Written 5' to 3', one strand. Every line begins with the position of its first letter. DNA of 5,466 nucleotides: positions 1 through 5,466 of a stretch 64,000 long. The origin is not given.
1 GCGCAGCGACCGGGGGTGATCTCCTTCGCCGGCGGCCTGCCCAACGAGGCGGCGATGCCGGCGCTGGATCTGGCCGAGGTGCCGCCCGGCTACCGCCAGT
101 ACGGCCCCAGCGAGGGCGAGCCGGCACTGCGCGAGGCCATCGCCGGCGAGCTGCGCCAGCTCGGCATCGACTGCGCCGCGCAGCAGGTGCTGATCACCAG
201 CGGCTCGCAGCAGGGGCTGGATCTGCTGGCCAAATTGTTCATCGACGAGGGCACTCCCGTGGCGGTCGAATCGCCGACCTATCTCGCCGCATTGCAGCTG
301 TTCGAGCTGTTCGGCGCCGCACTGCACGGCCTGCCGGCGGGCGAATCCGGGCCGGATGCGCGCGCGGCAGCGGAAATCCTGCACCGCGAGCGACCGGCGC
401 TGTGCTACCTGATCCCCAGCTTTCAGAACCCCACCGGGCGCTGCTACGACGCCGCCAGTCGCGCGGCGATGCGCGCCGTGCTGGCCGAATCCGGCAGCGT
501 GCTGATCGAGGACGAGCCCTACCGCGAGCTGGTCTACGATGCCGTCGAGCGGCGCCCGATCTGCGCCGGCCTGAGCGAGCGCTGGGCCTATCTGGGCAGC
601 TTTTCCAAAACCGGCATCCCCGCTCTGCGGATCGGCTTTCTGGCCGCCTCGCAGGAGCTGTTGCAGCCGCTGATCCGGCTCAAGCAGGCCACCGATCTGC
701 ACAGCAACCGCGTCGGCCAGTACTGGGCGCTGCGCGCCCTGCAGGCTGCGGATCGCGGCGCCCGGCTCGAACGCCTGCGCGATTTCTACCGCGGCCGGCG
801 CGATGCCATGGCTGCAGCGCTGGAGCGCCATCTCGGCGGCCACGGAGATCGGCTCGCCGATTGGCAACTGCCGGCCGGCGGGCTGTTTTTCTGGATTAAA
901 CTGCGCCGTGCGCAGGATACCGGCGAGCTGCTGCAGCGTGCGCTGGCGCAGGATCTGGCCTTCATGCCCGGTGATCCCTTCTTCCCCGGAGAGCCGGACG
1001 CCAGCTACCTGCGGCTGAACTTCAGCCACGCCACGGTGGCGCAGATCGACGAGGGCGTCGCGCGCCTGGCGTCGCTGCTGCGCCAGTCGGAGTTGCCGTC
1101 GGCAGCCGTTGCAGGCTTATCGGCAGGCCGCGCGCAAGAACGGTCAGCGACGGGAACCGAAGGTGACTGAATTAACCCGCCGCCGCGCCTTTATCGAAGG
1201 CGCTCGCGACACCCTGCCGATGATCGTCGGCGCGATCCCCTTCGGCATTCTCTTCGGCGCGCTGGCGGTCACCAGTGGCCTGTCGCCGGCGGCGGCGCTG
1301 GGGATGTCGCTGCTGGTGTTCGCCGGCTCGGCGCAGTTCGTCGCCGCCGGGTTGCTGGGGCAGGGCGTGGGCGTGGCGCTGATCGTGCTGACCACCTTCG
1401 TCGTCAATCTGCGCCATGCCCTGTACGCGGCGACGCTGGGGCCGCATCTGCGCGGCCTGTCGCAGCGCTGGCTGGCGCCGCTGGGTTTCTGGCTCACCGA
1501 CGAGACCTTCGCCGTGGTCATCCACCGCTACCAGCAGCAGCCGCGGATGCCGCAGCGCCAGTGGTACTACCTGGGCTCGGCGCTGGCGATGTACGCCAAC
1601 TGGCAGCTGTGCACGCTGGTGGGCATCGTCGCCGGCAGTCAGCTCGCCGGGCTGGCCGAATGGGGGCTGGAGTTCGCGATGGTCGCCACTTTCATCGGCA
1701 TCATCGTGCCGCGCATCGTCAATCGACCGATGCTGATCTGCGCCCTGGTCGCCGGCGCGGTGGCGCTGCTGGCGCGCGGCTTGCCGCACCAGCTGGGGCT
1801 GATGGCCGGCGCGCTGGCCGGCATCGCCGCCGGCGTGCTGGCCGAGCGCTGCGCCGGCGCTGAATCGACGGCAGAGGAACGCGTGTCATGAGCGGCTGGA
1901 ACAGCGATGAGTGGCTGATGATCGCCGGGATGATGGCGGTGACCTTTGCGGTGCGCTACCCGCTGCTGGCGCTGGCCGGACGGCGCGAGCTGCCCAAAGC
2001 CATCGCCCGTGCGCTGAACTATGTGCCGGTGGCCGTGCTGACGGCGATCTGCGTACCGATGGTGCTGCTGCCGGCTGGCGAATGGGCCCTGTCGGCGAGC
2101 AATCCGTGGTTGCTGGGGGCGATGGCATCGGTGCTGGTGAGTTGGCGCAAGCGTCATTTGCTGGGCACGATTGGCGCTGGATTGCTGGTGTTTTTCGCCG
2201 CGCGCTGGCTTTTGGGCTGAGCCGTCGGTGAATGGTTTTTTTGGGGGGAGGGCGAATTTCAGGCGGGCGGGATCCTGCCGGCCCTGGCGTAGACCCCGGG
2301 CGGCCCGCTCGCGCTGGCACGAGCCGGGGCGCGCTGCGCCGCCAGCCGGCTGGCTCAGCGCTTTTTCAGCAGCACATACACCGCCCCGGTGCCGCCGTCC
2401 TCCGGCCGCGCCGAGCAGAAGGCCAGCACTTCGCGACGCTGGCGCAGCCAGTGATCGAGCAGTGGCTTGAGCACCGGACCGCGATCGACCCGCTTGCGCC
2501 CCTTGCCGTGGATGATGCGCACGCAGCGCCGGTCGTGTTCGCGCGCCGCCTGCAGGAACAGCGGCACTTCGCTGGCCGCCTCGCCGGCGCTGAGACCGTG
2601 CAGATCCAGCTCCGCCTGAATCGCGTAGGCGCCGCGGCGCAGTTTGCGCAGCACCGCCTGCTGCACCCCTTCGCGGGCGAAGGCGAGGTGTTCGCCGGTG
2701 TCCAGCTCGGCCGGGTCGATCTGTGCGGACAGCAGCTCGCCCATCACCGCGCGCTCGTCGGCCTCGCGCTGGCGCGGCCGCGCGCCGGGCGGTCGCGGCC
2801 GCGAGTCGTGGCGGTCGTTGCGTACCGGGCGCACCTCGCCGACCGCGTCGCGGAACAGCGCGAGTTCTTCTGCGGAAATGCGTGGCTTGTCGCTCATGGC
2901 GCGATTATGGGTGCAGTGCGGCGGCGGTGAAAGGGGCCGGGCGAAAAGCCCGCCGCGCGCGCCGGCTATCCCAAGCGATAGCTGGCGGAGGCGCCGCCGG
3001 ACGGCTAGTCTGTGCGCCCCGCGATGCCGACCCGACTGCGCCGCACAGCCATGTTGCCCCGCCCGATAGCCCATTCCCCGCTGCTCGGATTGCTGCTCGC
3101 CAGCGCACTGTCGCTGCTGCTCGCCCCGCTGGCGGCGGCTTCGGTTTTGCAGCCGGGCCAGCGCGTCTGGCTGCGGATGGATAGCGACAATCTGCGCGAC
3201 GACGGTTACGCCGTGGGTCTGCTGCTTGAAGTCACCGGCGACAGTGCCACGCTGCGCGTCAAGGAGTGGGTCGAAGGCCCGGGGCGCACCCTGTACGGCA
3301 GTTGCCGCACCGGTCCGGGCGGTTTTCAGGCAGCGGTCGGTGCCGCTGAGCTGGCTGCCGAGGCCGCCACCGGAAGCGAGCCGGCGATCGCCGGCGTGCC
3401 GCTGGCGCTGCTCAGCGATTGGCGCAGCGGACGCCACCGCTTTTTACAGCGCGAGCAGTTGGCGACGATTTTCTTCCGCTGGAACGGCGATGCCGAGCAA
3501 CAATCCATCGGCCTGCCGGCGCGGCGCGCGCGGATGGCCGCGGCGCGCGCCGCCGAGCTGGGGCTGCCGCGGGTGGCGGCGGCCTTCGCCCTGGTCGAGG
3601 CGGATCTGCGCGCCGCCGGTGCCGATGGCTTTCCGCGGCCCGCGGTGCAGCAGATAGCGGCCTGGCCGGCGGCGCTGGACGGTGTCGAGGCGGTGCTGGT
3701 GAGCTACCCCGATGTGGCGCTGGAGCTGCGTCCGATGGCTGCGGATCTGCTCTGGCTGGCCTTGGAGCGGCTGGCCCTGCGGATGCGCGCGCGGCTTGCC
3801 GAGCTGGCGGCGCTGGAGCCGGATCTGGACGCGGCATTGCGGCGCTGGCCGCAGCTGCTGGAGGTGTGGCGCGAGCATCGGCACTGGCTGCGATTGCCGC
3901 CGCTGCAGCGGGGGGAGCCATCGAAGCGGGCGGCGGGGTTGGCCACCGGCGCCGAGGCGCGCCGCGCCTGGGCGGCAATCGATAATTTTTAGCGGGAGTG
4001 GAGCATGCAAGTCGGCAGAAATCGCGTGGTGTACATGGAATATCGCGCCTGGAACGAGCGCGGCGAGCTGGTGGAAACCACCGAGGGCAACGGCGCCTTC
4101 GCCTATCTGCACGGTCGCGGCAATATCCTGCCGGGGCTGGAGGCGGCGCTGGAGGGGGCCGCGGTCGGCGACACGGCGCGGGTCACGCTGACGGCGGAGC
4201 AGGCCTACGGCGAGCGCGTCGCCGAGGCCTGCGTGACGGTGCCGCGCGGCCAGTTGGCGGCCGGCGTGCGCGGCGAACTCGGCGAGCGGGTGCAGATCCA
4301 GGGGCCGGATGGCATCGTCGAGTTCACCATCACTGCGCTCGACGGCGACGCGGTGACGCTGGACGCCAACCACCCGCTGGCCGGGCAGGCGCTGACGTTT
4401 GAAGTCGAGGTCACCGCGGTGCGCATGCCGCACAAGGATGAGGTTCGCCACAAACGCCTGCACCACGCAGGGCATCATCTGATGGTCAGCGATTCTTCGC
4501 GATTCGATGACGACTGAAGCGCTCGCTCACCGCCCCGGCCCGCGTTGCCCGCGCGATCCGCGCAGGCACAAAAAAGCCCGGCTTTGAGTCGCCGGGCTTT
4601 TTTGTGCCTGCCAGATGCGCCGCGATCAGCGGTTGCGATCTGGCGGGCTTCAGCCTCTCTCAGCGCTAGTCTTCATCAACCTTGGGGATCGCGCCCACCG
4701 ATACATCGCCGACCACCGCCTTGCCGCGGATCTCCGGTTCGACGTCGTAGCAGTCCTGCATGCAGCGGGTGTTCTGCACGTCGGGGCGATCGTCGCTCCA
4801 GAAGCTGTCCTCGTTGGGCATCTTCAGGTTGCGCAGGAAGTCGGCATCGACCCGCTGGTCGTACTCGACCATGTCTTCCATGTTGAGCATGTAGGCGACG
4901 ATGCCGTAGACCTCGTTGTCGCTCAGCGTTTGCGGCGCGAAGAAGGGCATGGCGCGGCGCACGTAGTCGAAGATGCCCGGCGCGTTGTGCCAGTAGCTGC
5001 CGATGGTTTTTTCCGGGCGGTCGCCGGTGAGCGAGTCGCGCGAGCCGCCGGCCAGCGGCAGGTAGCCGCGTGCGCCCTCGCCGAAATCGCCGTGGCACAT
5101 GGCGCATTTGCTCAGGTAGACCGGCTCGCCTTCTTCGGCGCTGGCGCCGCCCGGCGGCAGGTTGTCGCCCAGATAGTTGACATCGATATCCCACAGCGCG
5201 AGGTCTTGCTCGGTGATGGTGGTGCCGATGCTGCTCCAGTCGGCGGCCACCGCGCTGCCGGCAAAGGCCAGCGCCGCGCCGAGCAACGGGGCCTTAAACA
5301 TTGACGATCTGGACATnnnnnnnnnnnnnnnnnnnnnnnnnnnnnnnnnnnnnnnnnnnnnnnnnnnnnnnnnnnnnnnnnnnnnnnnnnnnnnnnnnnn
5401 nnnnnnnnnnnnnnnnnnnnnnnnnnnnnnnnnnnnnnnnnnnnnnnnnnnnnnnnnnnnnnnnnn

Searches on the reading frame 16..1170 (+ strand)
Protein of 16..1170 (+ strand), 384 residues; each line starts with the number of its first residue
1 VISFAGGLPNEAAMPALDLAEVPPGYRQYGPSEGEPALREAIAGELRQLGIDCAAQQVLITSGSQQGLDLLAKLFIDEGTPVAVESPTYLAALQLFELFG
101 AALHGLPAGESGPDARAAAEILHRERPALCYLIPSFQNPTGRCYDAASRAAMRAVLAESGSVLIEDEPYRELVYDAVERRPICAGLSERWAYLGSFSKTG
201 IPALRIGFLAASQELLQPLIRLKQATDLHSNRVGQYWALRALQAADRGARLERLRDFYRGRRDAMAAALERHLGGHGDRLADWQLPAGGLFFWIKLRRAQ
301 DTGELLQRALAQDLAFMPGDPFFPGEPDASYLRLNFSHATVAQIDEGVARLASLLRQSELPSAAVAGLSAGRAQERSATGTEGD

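Call 44: search_protein_families(library=pfam, proteins=[window:16-1170:+], max_evalue=0.00001)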
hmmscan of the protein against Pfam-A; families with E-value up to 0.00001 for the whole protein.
window:16-1170:+ (384 aa): 2 families
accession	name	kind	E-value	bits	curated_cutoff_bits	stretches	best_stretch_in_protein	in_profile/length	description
PF00155.27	Aminotran_1_2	-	4.4e-31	108.8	19.7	1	11-351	20-361/361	Aminotransferase class I and II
PF12897.13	Asp_aminotransf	-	5.2e-11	42.4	27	1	82-353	127-407/421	Aspartate amino-transferase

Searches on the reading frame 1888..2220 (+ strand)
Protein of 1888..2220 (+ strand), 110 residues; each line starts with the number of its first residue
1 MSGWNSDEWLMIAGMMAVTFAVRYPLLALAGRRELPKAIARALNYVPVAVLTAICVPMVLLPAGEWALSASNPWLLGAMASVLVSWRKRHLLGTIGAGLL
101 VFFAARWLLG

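Call 44: search_protein_families(library=pfam, proteins=[window:1888-2220:+], max_evalue=0.00001)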
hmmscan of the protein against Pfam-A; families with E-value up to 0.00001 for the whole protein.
window:1888-2220:+ (110 aa): 1 family
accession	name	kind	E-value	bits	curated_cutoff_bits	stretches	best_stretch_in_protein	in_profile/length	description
PF05437.17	AzlD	-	1.5e-22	80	23.7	1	9-106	2-99/99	Branched-chain amino acid transport protein (AzlD)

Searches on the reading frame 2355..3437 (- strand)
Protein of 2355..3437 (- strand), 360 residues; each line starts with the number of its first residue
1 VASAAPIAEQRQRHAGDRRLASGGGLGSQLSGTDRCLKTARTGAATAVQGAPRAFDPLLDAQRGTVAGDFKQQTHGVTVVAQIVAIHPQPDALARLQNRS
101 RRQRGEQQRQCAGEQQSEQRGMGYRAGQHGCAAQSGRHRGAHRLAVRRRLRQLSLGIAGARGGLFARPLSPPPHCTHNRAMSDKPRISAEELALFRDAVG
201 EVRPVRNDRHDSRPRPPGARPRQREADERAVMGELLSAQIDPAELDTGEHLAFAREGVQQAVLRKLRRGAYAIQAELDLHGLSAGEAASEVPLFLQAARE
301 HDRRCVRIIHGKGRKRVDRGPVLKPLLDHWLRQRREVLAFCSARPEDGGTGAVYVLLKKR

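Call 44: search_protein_families(library=pfam, proteins=[window:2355-3437:-], max_evalue=0.00001)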
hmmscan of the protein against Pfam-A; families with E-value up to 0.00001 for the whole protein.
window:2355-3437:- (360 aa): 1 family
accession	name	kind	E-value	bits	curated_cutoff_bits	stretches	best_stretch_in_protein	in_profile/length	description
PF01713.27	Smr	-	6.9e-26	90.7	25.7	1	277-358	1-77/77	Smr domain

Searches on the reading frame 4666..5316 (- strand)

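Call 44: search_protein_families(library=pfam, proteins=[window:4666-5316:-], max_evalue=0.00001)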
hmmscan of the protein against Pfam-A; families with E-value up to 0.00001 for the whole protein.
window:4666-5316:- (216 aa): 2 families
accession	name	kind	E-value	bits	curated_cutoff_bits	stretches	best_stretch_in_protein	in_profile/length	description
PF13442.11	Cytochrome_CBB3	-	4.1e-11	43.5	27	1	59-143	2-68/68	Cytochrome C oxidase, cbb3-type, subunit III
PF00034.26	Cytochrom_C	-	1e-09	40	21.3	1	60-146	1-89/90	Cytochrome c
